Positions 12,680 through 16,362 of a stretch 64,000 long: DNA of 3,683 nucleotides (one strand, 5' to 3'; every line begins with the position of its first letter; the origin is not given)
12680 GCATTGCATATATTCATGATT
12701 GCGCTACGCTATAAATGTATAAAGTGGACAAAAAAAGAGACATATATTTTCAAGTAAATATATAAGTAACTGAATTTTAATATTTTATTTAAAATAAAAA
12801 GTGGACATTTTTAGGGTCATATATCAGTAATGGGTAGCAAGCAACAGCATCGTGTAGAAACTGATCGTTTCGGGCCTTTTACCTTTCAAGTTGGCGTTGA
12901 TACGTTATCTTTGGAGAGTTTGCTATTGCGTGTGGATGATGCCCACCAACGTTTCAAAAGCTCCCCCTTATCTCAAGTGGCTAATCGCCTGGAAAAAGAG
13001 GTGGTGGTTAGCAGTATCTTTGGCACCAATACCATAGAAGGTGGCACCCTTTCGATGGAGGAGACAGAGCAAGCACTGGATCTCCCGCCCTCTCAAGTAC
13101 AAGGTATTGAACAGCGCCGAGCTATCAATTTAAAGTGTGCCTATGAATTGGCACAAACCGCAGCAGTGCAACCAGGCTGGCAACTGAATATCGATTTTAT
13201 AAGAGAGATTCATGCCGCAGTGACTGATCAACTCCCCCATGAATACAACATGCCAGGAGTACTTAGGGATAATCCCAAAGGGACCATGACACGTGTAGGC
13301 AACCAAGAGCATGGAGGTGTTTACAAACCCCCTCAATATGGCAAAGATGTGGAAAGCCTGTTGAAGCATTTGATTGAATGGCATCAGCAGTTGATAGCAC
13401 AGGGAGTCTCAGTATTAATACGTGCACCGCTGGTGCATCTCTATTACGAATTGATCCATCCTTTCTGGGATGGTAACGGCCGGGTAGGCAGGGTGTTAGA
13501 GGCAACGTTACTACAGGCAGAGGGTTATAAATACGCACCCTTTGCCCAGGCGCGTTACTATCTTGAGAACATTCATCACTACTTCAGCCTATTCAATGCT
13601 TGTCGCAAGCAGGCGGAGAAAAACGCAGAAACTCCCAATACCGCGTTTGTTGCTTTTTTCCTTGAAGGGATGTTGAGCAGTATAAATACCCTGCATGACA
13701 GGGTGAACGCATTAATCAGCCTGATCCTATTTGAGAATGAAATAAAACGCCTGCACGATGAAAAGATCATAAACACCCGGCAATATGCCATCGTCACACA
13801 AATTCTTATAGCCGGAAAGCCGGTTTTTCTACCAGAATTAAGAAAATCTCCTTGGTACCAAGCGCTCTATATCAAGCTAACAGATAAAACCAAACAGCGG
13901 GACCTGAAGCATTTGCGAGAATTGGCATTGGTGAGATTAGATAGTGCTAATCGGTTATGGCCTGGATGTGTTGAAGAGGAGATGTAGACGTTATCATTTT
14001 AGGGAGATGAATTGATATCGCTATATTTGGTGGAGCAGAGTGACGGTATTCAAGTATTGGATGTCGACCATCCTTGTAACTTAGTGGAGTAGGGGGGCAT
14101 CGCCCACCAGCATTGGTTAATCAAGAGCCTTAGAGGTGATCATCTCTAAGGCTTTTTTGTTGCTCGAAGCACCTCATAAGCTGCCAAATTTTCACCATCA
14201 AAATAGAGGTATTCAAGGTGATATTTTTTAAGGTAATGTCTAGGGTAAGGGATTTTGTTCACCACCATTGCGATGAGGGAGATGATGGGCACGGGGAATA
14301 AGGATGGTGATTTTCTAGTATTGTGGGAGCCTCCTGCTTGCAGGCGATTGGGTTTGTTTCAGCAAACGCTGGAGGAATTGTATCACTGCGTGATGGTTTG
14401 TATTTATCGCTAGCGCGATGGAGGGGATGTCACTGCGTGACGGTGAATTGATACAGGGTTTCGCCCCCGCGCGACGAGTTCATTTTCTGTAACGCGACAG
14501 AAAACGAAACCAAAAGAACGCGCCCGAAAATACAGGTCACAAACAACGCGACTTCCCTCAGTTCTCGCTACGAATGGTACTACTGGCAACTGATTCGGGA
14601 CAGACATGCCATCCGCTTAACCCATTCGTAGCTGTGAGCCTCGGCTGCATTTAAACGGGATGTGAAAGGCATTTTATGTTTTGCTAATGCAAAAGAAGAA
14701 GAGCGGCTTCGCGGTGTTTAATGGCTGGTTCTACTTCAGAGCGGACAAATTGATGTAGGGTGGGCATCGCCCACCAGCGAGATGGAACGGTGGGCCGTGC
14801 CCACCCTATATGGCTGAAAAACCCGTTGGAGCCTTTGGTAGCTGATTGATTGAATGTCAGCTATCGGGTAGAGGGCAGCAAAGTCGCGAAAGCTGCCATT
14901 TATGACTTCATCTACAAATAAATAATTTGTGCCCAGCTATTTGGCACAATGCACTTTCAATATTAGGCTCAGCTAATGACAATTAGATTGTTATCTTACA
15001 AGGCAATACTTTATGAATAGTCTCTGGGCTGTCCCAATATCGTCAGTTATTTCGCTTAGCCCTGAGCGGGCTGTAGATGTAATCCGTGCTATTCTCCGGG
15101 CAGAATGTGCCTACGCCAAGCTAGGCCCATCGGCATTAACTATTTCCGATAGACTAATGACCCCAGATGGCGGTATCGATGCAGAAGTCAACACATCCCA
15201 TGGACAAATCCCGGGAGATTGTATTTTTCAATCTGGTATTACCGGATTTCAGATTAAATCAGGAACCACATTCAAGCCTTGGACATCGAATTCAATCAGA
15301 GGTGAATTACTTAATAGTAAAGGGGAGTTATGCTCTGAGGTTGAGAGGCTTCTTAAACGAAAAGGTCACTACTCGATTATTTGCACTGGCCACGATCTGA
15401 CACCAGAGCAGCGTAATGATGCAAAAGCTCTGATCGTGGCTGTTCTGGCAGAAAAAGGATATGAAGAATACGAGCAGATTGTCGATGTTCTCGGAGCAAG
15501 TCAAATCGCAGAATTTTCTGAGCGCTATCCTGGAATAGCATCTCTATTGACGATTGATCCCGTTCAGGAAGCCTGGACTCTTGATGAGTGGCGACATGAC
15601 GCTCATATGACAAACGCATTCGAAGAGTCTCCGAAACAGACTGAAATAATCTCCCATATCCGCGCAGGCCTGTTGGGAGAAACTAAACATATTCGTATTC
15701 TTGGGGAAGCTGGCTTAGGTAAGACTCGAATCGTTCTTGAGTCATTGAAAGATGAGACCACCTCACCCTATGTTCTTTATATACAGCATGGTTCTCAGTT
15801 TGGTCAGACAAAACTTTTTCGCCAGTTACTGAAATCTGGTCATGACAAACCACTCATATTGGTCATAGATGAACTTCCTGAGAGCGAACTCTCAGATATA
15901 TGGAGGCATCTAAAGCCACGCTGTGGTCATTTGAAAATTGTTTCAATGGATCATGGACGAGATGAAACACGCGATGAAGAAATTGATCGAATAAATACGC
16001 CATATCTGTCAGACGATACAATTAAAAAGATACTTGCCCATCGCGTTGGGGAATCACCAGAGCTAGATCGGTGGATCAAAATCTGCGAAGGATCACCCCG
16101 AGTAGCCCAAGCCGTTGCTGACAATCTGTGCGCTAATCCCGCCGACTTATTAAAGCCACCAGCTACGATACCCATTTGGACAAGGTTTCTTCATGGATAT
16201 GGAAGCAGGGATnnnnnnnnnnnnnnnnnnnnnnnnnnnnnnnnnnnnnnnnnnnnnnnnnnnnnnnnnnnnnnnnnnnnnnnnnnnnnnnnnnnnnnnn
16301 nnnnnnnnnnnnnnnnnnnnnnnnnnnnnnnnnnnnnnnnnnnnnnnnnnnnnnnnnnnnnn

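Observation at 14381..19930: Inverted-repeat-bounded 5.5-kb unit: Mrr-nuclease/STAND NTPase (Avs-like) plus short tyrosine recombinase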

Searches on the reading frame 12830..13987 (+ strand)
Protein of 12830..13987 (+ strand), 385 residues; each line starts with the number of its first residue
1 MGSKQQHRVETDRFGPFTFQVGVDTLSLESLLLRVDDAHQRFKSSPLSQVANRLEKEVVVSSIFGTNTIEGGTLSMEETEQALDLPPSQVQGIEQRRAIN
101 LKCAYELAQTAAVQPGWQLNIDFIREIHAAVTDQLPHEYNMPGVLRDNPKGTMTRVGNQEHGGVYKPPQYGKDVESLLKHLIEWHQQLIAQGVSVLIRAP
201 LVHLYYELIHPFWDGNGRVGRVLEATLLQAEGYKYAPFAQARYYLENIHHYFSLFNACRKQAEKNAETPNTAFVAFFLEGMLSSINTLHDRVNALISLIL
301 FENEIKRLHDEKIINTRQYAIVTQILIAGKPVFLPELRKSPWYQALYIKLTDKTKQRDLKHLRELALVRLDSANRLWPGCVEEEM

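Call 6: search_protein_families(library=pfam, proteins=[window:12830-13987:+], max_evalue=0.01)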
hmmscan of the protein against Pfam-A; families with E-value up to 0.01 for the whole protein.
window:12830-13987:+ (385 aa): 1 family
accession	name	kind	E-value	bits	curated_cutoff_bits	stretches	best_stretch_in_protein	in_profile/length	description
PF02661.23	Fic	-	1.8e-13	51.6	24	1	119-228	2-93/93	Fic/DOC family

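Call 7: search_protein_families(library=padloc, proteins=[window:12830-13987:+], max_evalue=0.01)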
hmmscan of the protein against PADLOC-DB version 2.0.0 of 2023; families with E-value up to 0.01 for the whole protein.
window:12830-13987:+ (385 aa): 7 families
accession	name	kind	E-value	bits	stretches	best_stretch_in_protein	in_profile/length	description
PDLC03963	SoFic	-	4e-37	126.4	1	64-369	62-338/361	-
PDLC04836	PDC-S04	-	9e-12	42.7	1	47-223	14-182/244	-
PDLC04837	PDC-S04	-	1.6e-11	41.9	1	48-223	15-178/234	-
PDLC04840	PDC-S04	-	2.9e-11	41.5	1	56-223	9-169/227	-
PDLC04966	PDC-S24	-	8.3e-10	36.1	1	164-235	274-343/497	-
PDLC04839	PDC-S04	-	2.1e-07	28.8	1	202-253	133-181/205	-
PDLC04838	PDC-S04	-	0.00037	18.3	1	207-234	139-168/209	-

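Call 15: search_protein_families(library=ncbifam, proteins=[window:12830-13987:+], max_evalue=0.01)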
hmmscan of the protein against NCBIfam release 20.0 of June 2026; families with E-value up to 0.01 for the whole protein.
window:12830-13987:+ (385 aa): 2 families
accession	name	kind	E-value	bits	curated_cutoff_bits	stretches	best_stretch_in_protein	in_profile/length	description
NF046030.1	ProtAdlyltaseSoFic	equivalog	9.4e-15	54.4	550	1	153-315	137-293/361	protein adenylyltransferase Fic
TIGR02613.1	mob_myst_B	hypoth_equivalog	2.2e-05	24.4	124.4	1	169-274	85-185/186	mobile mystery protein B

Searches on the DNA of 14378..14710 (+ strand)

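Call 70: search_dna_similar(query=window:14378-14710:+, collection=plasmids, mode=distant, max_evalue=0.01, max_rows=10)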
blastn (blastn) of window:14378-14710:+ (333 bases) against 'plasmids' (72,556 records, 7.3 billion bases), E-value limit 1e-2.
No match.

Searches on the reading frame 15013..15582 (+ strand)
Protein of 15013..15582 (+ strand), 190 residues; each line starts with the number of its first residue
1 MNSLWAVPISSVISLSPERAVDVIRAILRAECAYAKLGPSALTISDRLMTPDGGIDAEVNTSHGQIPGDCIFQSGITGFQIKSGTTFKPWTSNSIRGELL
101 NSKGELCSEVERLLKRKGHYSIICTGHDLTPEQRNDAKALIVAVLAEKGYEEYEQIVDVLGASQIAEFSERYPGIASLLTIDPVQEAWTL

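Call 90: predict_structure(alignment_id=A6)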
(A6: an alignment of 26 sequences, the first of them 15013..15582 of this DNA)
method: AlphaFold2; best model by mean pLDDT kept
length: 190 residues; sequences in the alignment: 26
mean_pLDDT: 86.1   pTM: 0.82
mean pLDDT of the five models: 86.1, 85.5, 85.1, 84.9, 83.7
residues with pLDDT >= 90: 118; 70-90: 49; 50-70: 13; < 50: 10
segments of 3 or more residues with pLDDT < 50: 50-52, 188-190
pLDDT, mean of each block of 10 residues (from residue 1): 74 90 92 90 72 76 84 92 90 92 90 92 94 96 94 87 94 87 49
secondary structure, 60 per line:
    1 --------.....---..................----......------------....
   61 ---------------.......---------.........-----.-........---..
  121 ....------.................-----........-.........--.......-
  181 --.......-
elements in order: H9-13 H17-34 E42-44 E57-60 E76-82 H92-99 H108-115 E119-124 H131-147 H153-156 E157-160 H162-170 H173-179 H183-189

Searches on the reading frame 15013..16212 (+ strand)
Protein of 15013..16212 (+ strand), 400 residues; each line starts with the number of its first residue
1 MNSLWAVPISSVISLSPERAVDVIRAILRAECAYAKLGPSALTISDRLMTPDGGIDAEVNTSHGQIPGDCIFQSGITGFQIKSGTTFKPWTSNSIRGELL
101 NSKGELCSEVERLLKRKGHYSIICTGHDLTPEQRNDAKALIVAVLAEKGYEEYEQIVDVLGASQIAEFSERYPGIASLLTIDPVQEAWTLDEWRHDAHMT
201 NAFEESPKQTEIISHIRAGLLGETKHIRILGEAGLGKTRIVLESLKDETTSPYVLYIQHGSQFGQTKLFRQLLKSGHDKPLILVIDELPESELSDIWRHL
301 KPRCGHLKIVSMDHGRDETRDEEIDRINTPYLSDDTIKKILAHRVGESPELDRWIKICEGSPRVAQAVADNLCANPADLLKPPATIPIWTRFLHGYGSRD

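Call 79: predict_structure(alignment_id=A4)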
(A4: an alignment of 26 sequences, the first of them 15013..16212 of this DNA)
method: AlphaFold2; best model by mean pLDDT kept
length: 400 residues; sequences in the alignment: 26
mean_pLDDT: 76.2   pTM: 0.48
mean pLDDT of the five models: 76.2, 75.5, 73.8, 72.4, 69.7
residues with pLDDT >= 90: 49; 70-90: 243; 50-70: 80; < 50: 28
segments of 3 or more residues with pLDDT < 50: 1-4, 48-52, 181-187, 390-400
pLDDT, mean of each block of 10 residues (from residue 1): 59 82 85 84 66 73 80 91 85 89 86 89 91 92 91 84 89 65 49 60 67 88 84 71 72 68 68 61 80 78 76 70 81 79 82 78 73 79 62 40
secondary structure, 60 per line:
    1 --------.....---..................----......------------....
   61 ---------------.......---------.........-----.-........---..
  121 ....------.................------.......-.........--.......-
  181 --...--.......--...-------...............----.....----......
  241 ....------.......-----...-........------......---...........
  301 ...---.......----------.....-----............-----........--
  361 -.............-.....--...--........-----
elements in order: H9-13 H17-34 E42-44 E57-60 E76-82 H92-99 H108-115 E119-124 H131-147 E157-160 H162-170 H173-179 H190-194 H207-221 E226-230 H235-244 E254-257 H267-274 E281-286 H290-303 E307-313 E324-328 H334-345 H351-358 H362-374 H376-380 H388-395

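Call 83: fold_search(model_id=the predicted structure, library=pdb)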
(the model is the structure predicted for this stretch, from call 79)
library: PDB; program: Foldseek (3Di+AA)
matches with E <= 10: 1231; with E <= 0.001: 155
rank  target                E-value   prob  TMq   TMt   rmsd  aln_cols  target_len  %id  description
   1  6j5t_C                2.1e-08  1.00  0.37  0.20  18.5       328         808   16  Reconstitution and structure of a plant NLR resistosome conferring immunity (released 2019-03-20)
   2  7stb_E                4.6e-08  1.00  0.38  0.44   7.8       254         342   16  Closed state of Rad24-RFC:9-1-1 bound to a 5' ss/dsDNA junction (released 2022-03-23)
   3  7st9_E                7.8e-08  1.00  0.38  0.42   8.3       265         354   16  Open state of Rad24-RFC:9-1-1 bound to a 5' ss/dsDNA junction (released 2022-03-23)
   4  8fs4_E                1.9e-07  1.00  0.37  0.41   8.4       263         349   15  Structure of S. cerevisiae Rad24-RFC loading the 9-1-1 clamp onto a 10-nt gapped DNA in step 2 (open 9-1-1 ring and fl (released 2023-06-14)
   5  7ste_E                2.1e-07  1.00  0.37  0.43   7.6       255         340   17  Rad24-RFC ADP state (released 2022-04-06)
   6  8thb_E                2.2e-07  1.00  0.38  0.44   7.9       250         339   16  Structure of the Saccharomyces cerevisiae PCNA clamp unloader Elg1-RFC complex (released 2024-05-22)
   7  7xc2_A                3.9e-07  1.00  0.36  0.19  16.9       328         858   15  Cryo EM structure of oligomeric complex formed by wheat CNL Sr35 and the effector AvrSr35 of the wheat stem rust patho (released 2022-09-21)
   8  1sxj_E                4.4e-07  1.00  0.36  0.44   6.4       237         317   17  Crystal Structure of the Eukaryotic Clamp Loader (Replication Factor C, RFC) Bound to the DNA Sliding Clamp (Prolifera (released 2004-06-22)
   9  7tfh_E                4.9e-07  1.00  0.39  0.44   7.5       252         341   16  Atomic model of the S. cerevisiae clamp-clamp loader complex PCNA-RFC bound to two DNA molecules, one at the 5'-recess (released 2022-11-16)
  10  7tfj_E                7.9e-07  1.00  0.38  0.43   7.9       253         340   17  Atomic model of S. cerevisiae clamp-clamp loader complex PCNA-RFC bound to DNA with a closed clamp ring (released 2022-11-16)
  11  4xgu_C                9.9e-07  1.00  0.34  0.36  11.3       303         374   15  Structure of C. elegans PCH-2 (released 2015-05-06)
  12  7tic_E                1.0e-06  1.00  0.35  0.41   9.2       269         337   16  Structure of the yeast clamp loader (Replication Factor C RFC) bound to the sliding clamp (Proliferating Cell Nuclear  (released 2022-02-16)
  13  9fp6_A                1.0e-06  1.00  0.32  0.19  18.6       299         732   12  Structure of the NbNRC2 hexameric resistosome (released 2024-07-03)
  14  8fs3_E                1.1e-06  1.00  0.39  0.44   8.1       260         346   15  Structure of S. cerevisiae Rad24-RFC loading the 9-1-1 clamp onto a 10-nt gapped DNA in step 1 (open 9-1-1 and shoulde (released 2023-06-14)
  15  6j6i_C                1.1e-06  1.00  0.35  0.19  17.9       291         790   16  Reconstitution and structure of a plant NLR resistosome conferring immunity (released 2019-03-20)
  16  8dgf_A                1.4e-06  1.00  0.28  0.11  12.4       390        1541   12  Avs4 bound to phage PhiV-1 portal (released 2022-08-03)
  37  8dgc_B                1.9e-05  1.00  0.34  0.09  15.5       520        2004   10  Avs3 bound to phage PhiV-1 terminase (released 2022-08-03)
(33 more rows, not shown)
